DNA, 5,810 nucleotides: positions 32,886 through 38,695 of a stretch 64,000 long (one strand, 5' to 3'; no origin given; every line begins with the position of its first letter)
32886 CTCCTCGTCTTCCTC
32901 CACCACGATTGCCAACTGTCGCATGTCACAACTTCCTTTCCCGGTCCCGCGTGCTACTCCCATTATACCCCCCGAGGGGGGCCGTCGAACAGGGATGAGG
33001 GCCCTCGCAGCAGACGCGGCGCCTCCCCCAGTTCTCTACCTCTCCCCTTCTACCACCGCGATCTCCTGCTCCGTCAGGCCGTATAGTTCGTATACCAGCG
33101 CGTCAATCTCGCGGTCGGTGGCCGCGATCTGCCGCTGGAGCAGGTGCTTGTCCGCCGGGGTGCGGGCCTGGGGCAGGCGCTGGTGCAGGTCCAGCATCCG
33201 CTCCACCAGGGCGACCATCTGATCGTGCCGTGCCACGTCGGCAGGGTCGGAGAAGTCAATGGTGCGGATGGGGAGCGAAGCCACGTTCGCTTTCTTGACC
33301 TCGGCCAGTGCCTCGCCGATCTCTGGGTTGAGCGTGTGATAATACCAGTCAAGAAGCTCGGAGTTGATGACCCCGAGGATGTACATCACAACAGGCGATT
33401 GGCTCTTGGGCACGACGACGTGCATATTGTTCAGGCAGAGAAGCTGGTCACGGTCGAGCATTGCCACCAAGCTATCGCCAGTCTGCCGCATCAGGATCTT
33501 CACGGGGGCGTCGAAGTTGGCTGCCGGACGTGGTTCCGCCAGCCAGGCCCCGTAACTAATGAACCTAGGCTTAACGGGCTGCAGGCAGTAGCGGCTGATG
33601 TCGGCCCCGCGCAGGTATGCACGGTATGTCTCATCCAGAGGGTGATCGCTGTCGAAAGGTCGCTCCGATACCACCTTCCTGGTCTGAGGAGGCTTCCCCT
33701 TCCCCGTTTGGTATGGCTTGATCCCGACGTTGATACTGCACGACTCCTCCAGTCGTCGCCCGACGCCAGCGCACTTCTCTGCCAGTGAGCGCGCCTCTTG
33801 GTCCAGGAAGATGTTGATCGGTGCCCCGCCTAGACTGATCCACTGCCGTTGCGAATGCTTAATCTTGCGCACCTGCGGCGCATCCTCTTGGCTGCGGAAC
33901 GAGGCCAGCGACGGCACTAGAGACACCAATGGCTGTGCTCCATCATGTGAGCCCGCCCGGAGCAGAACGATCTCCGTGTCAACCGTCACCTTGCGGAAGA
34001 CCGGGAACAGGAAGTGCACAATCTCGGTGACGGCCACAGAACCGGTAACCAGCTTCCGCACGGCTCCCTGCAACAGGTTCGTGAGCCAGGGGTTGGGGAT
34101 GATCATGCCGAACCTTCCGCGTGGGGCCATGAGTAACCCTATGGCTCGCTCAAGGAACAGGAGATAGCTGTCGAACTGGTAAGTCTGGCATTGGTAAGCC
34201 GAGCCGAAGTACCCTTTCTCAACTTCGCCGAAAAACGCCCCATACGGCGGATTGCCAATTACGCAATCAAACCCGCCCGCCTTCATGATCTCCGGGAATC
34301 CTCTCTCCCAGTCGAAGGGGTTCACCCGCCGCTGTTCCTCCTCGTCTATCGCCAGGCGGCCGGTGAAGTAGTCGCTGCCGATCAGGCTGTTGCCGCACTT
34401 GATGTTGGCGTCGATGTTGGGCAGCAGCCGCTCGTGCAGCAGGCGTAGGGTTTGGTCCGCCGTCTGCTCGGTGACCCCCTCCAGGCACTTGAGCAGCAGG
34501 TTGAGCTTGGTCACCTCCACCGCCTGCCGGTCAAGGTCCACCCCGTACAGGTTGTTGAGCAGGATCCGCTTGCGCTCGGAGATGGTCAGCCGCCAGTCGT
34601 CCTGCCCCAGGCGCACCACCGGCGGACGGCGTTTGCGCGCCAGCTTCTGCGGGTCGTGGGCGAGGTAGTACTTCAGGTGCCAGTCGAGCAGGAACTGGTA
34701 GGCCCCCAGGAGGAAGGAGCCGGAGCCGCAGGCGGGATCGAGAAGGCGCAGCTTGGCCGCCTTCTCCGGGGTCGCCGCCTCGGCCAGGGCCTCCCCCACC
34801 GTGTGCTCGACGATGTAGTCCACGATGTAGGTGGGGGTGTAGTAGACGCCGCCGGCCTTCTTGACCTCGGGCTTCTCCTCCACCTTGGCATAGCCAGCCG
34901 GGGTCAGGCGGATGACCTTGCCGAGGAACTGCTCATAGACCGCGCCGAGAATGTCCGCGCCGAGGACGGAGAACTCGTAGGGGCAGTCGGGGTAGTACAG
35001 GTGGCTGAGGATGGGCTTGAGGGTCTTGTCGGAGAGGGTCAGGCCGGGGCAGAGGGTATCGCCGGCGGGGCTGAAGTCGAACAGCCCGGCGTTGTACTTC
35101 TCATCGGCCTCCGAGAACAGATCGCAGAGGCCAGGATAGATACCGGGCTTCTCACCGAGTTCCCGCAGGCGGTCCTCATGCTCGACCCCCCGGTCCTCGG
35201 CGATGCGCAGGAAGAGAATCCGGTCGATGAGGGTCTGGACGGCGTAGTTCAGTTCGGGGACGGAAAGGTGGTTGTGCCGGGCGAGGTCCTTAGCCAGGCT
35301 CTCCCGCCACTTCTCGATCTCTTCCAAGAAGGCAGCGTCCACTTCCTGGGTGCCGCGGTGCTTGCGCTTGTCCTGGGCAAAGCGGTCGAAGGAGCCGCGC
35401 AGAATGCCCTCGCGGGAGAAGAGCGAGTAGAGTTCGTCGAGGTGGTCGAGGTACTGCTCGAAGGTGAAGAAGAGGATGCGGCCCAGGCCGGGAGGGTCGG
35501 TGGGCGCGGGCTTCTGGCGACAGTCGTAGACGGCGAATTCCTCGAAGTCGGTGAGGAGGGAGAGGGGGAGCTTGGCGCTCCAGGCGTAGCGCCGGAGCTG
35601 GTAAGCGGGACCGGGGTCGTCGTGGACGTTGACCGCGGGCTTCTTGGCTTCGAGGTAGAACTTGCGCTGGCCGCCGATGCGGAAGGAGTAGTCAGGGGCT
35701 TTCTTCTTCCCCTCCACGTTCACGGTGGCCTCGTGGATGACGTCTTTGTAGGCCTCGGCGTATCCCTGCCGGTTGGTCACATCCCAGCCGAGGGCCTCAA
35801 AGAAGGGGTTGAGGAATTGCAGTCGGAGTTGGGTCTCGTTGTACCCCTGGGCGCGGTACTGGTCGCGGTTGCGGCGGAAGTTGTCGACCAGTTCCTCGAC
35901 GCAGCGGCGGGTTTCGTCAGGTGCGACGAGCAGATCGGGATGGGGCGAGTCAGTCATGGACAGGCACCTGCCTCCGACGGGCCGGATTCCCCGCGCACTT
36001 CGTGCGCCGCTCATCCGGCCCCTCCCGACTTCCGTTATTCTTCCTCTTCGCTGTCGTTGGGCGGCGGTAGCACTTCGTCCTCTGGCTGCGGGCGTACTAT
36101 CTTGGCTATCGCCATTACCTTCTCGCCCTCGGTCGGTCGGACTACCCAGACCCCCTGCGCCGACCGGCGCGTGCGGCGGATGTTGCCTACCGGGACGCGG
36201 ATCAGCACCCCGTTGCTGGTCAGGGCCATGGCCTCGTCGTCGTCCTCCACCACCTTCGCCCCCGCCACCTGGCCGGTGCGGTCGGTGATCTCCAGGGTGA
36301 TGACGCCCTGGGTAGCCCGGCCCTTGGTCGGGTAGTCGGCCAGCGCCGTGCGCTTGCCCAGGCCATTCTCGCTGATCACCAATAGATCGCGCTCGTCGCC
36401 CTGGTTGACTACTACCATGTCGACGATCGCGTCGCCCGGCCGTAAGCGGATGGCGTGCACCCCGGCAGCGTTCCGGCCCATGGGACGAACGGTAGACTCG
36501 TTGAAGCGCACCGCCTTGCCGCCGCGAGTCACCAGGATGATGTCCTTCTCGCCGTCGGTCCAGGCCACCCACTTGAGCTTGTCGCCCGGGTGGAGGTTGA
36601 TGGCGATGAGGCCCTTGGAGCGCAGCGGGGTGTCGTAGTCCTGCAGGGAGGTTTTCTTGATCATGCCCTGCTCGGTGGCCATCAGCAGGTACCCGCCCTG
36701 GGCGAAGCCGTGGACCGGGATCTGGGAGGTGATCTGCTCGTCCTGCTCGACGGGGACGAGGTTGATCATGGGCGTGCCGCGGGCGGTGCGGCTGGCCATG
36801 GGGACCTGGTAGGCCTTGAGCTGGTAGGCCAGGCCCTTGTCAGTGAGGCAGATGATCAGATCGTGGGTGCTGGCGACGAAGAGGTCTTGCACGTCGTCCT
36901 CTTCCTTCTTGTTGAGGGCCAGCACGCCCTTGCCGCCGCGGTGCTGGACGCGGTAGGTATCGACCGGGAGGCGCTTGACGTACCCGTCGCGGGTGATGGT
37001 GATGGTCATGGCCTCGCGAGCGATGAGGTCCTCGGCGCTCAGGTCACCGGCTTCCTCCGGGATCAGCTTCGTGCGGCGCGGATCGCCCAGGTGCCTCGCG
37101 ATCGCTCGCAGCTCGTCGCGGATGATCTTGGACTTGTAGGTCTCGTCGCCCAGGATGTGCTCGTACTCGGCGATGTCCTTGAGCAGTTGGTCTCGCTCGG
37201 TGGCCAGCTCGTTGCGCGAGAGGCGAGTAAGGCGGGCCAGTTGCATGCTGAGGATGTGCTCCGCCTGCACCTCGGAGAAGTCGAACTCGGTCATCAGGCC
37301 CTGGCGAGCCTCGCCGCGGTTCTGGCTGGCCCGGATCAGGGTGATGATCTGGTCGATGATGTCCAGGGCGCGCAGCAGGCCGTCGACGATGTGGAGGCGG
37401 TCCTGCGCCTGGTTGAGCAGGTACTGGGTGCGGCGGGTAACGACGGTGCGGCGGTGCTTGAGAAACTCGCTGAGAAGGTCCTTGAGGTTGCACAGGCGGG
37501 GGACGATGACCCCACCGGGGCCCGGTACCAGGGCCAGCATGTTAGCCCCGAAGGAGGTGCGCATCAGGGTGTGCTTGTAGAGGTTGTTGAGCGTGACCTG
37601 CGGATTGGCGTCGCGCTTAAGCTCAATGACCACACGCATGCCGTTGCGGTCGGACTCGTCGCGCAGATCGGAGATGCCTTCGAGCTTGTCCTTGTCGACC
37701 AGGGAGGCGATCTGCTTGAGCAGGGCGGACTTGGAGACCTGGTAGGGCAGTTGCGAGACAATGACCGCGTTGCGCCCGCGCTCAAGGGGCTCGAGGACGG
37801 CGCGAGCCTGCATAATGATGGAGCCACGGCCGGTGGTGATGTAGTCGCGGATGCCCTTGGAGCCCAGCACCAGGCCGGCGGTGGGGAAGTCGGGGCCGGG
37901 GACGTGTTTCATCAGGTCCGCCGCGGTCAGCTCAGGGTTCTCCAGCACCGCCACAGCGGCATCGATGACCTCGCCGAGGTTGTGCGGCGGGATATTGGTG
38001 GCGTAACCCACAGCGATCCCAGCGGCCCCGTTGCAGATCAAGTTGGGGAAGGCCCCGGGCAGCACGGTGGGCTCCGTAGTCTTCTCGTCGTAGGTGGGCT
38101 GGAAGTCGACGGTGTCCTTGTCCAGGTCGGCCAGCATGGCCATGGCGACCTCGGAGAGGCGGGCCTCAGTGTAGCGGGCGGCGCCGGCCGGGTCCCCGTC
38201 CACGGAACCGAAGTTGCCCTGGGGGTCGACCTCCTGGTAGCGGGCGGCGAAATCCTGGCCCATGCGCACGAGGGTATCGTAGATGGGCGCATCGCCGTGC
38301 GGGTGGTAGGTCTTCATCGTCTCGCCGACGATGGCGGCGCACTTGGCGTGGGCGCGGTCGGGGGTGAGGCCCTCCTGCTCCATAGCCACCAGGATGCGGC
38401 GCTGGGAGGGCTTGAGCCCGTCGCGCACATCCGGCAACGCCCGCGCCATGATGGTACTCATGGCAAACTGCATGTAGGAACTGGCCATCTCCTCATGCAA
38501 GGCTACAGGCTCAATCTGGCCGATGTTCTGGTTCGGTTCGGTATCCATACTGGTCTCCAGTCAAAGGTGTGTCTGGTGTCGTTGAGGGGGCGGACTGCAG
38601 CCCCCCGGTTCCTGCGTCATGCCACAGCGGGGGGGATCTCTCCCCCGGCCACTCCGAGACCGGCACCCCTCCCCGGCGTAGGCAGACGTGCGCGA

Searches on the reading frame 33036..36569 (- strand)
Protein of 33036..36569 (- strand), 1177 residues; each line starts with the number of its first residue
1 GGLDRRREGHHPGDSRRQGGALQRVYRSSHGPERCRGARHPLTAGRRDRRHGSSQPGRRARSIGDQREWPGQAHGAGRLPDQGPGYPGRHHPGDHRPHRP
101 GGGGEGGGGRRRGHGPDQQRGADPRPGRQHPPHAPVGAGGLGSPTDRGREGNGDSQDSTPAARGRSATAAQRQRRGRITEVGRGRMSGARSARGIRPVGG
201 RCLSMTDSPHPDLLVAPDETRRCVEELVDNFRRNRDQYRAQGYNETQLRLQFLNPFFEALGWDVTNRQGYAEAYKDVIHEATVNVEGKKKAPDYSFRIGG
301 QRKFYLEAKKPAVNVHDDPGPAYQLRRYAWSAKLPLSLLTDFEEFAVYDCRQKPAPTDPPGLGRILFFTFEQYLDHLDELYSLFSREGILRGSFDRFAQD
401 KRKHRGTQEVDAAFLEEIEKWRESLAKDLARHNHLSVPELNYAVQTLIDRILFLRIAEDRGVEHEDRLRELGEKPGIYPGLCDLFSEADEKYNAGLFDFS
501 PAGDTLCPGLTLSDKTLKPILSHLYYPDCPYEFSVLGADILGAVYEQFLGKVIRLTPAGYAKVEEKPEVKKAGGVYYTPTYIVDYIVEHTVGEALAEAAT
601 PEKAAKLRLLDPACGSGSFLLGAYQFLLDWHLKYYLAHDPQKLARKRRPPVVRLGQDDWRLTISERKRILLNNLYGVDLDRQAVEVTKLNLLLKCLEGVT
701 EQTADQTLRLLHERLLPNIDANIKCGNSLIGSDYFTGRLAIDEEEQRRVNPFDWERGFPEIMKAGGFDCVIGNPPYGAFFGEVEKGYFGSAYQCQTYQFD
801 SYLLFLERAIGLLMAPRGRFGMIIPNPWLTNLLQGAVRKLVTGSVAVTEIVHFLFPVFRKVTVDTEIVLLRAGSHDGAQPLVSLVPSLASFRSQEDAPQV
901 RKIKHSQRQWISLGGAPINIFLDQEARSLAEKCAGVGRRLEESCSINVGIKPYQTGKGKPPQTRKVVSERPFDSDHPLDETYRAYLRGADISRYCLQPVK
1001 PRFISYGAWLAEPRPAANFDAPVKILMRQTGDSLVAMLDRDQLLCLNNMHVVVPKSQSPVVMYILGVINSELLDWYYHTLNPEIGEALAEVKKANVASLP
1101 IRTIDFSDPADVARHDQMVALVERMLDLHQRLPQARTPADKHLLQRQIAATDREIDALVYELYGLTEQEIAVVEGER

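Call 65: search_protein_families(library=pfam, proteins=[window:33036-36569:-], max_evalue=0.0001)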
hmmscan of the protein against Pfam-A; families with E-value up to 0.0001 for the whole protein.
window:33036-36569:- (1177 aa): 6 families
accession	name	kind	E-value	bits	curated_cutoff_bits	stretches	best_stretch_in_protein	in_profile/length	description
PF07669.17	Eco57I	-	6.4e-34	117.9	25.3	1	672-858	1-171/171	Eco57I restriction-modification methylase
PF12950.13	TaqI_C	-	1.9e-17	64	26.5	1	985-1101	3-118/118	TaqI-like C-terminal specificity domain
PF02384.22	N6_Mtase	-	5.1e-15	56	20.4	1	538-875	3-235/311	N-6 DNA Methylase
PF20473.4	MmeI_Mtase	-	7.9e-12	45.3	27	1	602-776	16-145/259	MmeI, DNA-methyltransferase domain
PF04313.20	HSDR_N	-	7.7e-09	36.1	25.1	1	277-353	114-195/198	Type I restriction enzyme R protein N terminus (HSDR_N)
PF01170.24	UPF0020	-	6.3e-07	29.7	22.3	0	606-706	29-111/197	RMKL-like, methyltransferase domain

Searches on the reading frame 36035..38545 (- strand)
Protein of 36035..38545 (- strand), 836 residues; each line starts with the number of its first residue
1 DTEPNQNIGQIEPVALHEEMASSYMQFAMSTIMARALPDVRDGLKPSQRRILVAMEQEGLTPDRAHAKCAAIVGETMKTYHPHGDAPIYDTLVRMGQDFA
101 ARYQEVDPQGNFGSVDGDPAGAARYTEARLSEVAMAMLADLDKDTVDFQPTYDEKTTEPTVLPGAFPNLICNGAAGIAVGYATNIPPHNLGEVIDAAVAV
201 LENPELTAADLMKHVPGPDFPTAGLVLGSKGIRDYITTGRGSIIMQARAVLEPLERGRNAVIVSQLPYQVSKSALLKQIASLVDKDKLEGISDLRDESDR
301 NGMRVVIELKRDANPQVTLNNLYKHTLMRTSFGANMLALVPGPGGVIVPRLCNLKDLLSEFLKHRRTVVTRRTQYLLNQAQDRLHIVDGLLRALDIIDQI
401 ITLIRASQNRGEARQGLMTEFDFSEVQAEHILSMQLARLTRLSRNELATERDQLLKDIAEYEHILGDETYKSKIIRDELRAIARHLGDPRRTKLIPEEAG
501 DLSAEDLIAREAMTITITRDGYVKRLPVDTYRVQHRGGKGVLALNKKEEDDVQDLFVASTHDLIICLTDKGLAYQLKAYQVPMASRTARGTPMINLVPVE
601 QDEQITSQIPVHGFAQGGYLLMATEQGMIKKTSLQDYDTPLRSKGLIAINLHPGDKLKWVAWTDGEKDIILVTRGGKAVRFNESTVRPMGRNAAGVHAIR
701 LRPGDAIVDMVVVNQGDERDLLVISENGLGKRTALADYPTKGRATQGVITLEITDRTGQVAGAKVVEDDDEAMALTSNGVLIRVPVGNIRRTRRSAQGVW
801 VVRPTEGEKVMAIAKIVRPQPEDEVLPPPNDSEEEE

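Call 65: search_protein_families(library=pfam, proteins=[window:36035-38545:-], max_evalue=0.0001)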
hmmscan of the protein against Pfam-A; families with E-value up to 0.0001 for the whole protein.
window:36035-38545:- (836 aa): 2 families
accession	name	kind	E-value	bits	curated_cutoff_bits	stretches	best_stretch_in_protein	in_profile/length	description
PF00521.26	DNA_topoisoIV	-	1.6e-150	502.2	31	1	35-479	1-431/432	DNA gyrase/topoisomerase IV, subunit A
PF03989.18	DNA_gyraseA_C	-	9.4e-68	223.9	27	6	668-714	2-48/48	DNA gyrase C-terminal domain, beta-propeller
